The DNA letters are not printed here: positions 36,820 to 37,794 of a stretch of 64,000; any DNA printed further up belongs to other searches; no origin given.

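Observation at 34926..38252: Unassigned four-gene redox module: NapG-like ferredoxin, CopC/FixH-like periplasmic protein, 510-aa NapH/CcoG-like polytopic polyferredoxin, NapG-like ferredoxin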

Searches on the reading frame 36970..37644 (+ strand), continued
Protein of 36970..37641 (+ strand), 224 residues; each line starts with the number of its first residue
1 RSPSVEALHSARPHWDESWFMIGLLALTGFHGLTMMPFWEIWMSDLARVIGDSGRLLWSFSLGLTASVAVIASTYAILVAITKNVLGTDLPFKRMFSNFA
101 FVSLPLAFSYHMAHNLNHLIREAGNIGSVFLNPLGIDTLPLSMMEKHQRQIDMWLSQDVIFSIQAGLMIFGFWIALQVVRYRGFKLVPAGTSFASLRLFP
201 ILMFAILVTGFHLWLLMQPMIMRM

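Call 41: search_protein_families(library=pfam, proteins=[P0326, P0331, P0341, P0363, P0367, P0375, P0394, P0400, P0291, P0297], max_evalue=0.01)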
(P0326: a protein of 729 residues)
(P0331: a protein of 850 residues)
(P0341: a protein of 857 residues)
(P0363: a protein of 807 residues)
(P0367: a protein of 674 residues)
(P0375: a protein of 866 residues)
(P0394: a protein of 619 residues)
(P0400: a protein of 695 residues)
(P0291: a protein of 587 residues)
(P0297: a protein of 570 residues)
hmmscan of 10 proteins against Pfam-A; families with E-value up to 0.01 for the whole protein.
P0326 (729 aa): 3 families
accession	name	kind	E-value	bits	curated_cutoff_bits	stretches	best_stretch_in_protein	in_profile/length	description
PF13442.11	Cytochrome_CBB3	-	1.3e-11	45.1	27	1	80-166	2-68/68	Cytochrome C oxidase, cbb3-type, subunit III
PF00034.26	Cytochrom_C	-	9.7e-09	36.9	21.3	1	82-169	2-89/90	Cytochrome c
PF12801.12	Fer4_5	-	1.5e-05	25.3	22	2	317-359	3-44/48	4Fe-4S binding domain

P0331 (850 aa): 2 families
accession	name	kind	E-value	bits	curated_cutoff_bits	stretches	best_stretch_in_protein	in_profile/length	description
PF13435.11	Cytochrome_C554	-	5.7e-23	82.1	20.8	1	169-251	2-84/84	Cytochrome c554 and c-prime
PF12801.12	Fer4_5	-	0.0047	17.3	22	0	442-478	3-40/48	4Fe-4S binding domain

P0341 (857 aa): 1 family
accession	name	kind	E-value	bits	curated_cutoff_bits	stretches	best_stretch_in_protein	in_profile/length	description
PF13435.11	Cytochrome_C554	-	2.4e-22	80.1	20.8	1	176-258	2-84/84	Cytochrome c554 and c-prime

P0363 (807 aa): 1 family
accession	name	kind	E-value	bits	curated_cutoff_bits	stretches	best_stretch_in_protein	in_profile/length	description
PF12801.12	Fer4_5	-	3.3e-13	49.8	22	2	393-436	2-46/48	4Fe-4S binding domain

P0367 (674 aa): 1 family
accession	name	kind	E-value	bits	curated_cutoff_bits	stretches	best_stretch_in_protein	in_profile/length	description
PF12801.12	Fer4_5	-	1.5e-12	47.7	22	2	260-295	3-39/48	4Fe-4S binding domain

P0375 (866 aa): 2 families
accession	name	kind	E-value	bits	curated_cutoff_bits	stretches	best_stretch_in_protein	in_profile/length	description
PF13435.11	Cytochrome_C554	-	3.4e-24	86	20.8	1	184-266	2-84/84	Cytochrome c554 and c-prime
PF12801.12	Fer4_5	-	0.0051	17.2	22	1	455-494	3-43/48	4Fe-4S binding domain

P0394 (619 aa): 6 families
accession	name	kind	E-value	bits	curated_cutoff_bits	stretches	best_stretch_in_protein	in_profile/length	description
PF12801.12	Fer4_5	-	5.3e-07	29.9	22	2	220-255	3-39/48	4Fe-4S binding domain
PF13115.11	YtkA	-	0.00091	20.3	25.9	1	25-99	3-81/85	YtkA-like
PF14697.11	Fer4_21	-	0.0079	16.8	35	1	378-400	3-28/59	4Fe-4S dicluster domain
PF12838.12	Fer4_7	-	0.0086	17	27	1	382-402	1-21/52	4Fe-4S dicluster domain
PF12837.12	Fer4_6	-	0.0088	16.4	25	1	381-397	7-23/24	4Fe-4S binding domain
PF13237.11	Fer4_10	-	0.01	16.2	25.5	1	380-398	6-26/53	4Fe-4S dicluster domain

P0400 (695 aa): 2 families
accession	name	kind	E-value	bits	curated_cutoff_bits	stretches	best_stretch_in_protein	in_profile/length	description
PF12801.12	Fer4_5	-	1.1e-15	57.7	22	2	283-325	3-46/48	4Fe-4S binding domain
PF13115.11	YtkA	-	0.0022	19.1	25.9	0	40-100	5-63/85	YtkA-like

P0291 (587 aa): 1 family
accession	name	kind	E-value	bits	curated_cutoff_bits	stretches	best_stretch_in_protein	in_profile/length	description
PF12801.12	Fer4_5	-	0.00092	19.6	22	1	176-217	3-46/48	4Fe-4S binding domain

P0297 (570 aa): 0 families

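Call 42: search_dna_similar(query=window:36979-37644:+, collection=plasmids, mode=protein, max_evalue=0.001, max_rows=30)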
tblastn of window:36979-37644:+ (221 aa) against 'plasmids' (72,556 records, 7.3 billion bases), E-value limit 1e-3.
Records with a match: 1; places in all: 1; records where one place covers at least 80% of the query: 0.
Best place of each record, by identity: <60% 1.
By first word of the organism name: Sagittula 1.
By predicted mobility (MOB-suite, as given by PLSDB): non-mobilizable 1.
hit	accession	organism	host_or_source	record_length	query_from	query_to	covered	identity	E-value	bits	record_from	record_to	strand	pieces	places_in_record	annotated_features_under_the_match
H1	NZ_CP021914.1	Sagittula sp. P11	cell culture,sulfidic waters (60 m) ...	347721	58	218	73%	25.0%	2e-4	49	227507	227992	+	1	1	hypothetical protein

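Call 43: get_annotated_region(hit=H1, flank=9000)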
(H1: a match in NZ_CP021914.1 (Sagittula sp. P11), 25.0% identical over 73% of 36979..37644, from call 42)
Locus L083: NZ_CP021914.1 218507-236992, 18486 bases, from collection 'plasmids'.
description: Sagittula sp. P11 plasmid unnamed1, complete sequence
organism: Sagittula sp. P11 (NCBI taxid 2009329)
taxonomy: Bacteria; Pseudomonadota; Alphaproteobacteria; Rhodobacterales; Roseobacteraceae; Sagittula; Sagittula sp. P11
host: -; source: cell culture,sulfidic waters (60 m) from the Peruvian upwelling region; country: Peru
typing (MOB-suite, as given by PLSDB): non-mobilizable
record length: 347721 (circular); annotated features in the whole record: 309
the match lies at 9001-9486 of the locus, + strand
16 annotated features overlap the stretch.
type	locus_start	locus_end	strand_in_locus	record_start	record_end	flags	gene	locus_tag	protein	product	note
CDS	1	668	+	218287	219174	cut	-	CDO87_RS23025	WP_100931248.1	branched-chain amino acid ABC transporter permease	GO:0015803 - branched-chain amino acid transport [Evidence IEA]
CDS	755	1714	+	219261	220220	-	-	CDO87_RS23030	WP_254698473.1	branched-chain amino acid ABC transporter permease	GO:0015803 - branched-chain amino acid transport [Evidence IEA]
CDS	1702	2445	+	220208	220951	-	-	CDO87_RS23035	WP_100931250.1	ABC transporter ATP-binding protein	-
CDS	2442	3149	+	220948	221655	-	-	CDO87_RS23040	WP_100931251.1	ABC transporter ATP-binding protein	-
CDS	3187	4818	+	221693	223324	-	-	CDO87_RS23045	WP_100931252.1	GMC family oxidoreductase N-terminal domain-containing protein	-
CDS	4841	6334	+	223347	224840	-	-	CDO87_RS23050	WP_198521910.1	aldehyde dehydrogenase family protein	-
CDS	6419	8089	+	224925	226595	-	-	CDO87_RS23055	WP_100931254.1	tannase/feruloyl esterase family alpha/beta hydrolase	-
CDS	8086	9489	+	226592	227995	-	-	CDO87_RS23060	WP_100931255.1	hypothetical protein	-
CDS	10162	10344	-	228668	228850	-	-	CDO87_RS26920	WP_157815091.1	hypothetical protein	-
CDS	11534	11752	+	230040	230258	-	-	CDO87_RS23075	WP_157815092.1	hypothetical protein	-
CDS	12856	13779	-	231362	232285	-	-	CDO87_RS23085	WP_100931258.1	LysR family transcriptional regulator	-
CDS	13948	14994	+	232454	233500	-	-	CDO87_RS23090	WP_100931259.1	glutamate cyclase domain-containing protein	-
CDS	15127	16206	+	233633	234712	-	-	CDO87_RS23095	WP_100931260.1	TRAP transporter substrate-binding protein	-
CDS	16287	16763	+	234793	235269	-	-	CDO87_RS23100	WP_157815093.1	TRAP transporter small permease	GO:0015740 - C4-dicarboxylate transport [Evidence IEA]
CDS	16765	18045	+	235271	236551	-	-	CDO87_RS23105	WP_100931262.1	TRAP transporter large permease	GO:0008643 - carbohydrate transport [Evidence IEA]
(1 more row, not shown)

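Call 66: search_protein_families(library=ncbifam, proteins=[P0293, P0302, P0331, P0316, P0278, P0379, P0310], max_evalue=0.001)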
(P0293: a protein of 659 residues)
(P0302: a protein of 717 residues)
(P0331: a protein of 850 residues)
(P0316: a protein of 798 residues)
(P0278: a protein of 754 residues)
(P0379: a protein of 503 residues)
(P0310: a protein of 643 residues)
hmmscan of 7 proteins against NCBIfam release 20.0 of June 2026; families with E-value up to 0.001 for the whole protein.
P0293 (659 aa): 2 families
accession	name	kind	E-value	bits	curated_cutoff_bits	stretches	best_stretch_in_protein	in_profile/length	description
TIGR02163.1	napH_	subfamily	7.5e-09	35.5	213.05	1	251-437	66-254/255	NapH/MauN family ferredoxin-type protein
NF007013.0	PRK09477.1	equivalog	3.4e-07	29.6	234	1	252-439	90-279/286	quinol dehydrogenase ferredoxin subunit NapH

P0302 (717 aa): 3 families
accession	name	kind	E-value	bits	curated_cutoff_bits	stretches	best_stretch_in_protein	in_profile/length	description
TIGR02163.1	napH_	subfamily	7.8e-11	42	213.05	1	310-487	72-253/255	NapH/MauN family ferredoxin-type protein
NF007013.0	PRK09477.1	equivalog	4.2e-06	26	234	1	309-490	94-279/286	quinol dehydrogenase ferredoxin subunit NapH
NF041384.1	YHS_seleno_dom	subfamily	5.7e-05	23.3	70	0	61-104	22-65/113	YHS domain-containing (seleno)protein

P0331 (850 aa): 4 families
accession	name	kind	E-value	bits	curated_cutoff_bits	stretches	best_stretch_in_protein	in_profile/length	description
NF043010.1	Cyt554_Nsmonas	equivalog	1.1e-21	77.3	400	1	160-263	26-128/238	cytochrome c-550 CycA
NF041198.1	UshA_like_PCGU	equivalog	1e-14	54.1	275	1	157-259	399-488/519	UshA-like (seleno)protein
TIGR02163.1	napH_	subfamily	2.2e-08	33.9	213.05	1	453-630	72-253/255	NapH/MauN family ferredoxin-type protein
NF007013.0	PRK09477.1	equivalog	2.1e-05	23.8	234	1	455-633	97-279/286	quinol dehydrogenase ferredoxin subunit NapH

P0316 (798 aa): 2 families
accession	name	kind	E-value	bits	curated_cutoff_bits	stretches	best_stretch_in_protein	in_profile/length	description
NF007013.0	PRK09477.1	equivalog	5.5e-06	25.7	234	1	395-570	99-279/286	quinol dehydrogenase ferredoxin subunit NapH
TIGR02163.1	napH_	subfamily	3.2e-05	23.6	213.05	1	395-567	76-253/255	NapH/MauN family ferredoxin-type protein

P0278 (754 aa): 2 families
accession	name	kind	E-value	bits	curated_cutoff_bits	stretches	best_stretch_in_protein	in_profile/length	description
NF007013.0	PRK09477.1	equivalog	3.4e-11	42.8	234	1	422-527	176-280/286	quinol dehydrogenase ferredoxin subunit NapH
TIGR02163.1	napH_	subfamily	4.2e-11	42.9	213.05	1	423-522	153-252/255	NapH/MauN family ferredoxin-type protein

P0379 (503 aa): 0 families

P0310 (643 aa): 2 families
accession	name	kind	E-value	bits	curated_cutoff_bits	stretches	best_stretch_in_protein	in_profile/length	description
TIGR02163.1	napH_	subfamily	2.3e-14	53.5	213.05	1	235-414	71-253/255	NapH/MauN family ferredoxin-type protein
NF007013.0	PRK09477.1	equivalog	6.4e-12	45.2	234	1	234-417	93-279/286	quinol dehydrogenase ferredoxin subunit NapH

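Call 75: find_related_loci(query=P0293, collection=metagenome_contigs, flank=9000)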
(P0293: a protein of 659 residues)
Query P0293 (659 aa) in metagenome_contigs; peptide patterns used: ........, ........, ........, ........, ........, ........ (x = any residue, [..] = any of these).
19 stretches matched a pattern; 5 encode a relative of the query (tblastn E <= 1e-3); 5 distinct loci.
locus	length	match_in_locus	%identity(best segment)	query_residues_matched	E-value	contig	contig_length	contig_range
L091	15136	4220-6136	72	19-659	0e+0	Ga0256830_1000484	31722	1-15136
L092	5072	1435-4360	44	156-659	6e-148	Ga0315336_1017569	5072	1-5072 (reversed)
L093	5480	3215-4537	25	159-654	6e-42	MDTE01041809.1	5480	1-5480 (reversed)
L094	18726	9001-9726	44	418-658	7e-54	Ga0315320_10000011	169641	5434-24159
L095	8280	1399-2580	26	223-654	2e-29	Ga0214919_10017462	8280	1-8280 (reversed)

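Call 80: search_protein_families(library=pfam, proteins=[L093:1673-2245:+, L093:2285-3049:+, L095:694-1077:+, L091:2567-3136:+, L091:3244-3732:+, L091:3732-4187:+], max_evalue=0.1)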
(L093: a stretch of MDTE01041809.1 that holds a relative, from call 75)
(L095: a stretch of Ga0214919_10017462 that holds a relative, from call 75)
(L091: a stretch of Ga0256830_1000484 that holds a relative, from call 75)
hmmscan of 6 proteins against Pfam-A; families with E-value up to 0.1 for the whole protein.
L093:1673-2245:+ (190 aa): 1 family
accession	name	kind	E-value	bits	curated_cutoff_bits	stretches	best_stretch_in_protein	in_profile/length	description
PF21507.2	V18-19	-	0.049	12.8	27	1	69-132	37-99/380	Sputnik minor capsid protein V18/19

L093:2285-3049:+ (254 aa): 6 families
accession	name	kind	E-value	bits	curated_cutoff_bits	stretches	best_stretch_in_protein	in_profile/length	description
PF13473.12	Cupredoxin_1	-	1.4e-09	38.3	27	1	20-106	3-90/104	Cupredoxin-like domain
PF13157.11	Enas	-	0.0064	16.9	22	1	151-207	20-76/112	Endospore appendages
PF07731.20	Cu-oxidase_2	-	0.011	15.9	20.4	1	50-126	30-123/137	Multicopper oxidase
PF13004.13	BACON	-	0.062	13.7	25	0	30-59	31-60/61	Putative binding domain, N-terminal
PF18669.6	Trp_ring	-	0.077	13.7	27.1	0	173-191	30-48/51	Trimeric autotransporter adhesin Trp ring domain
PF24053.1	DUF7356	-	0.093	13.1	27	0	154-205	31-82/105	Domain of unknown function (DUF7356)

L095:694-1077:+ (127 aa): 1 family
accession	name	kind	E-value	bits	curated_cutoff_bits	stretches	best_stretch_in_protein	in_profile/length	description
PF07731.20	Cu-oxidase_2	-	0.055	13.7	20.4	0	52-85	31-66/137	Multicopper oxidase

L091:2567-3136:+ (189 aa): 0 families

L091:3244-3732:+ (162 aa): 0 families

L091:3732-4187:+ (151 aa): 2 families
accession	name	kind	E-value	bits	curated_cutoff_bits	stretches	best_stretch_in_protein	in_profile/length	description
PF19638.4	DUF6141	-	0.038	14.2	27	1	23-87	72-136/164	Family of unknown function (DUF6141)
PF06305.16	LapA_dom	-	0.085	13.2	28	1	121-146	14-39/64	Lipopolysaccharide assembly protein A domain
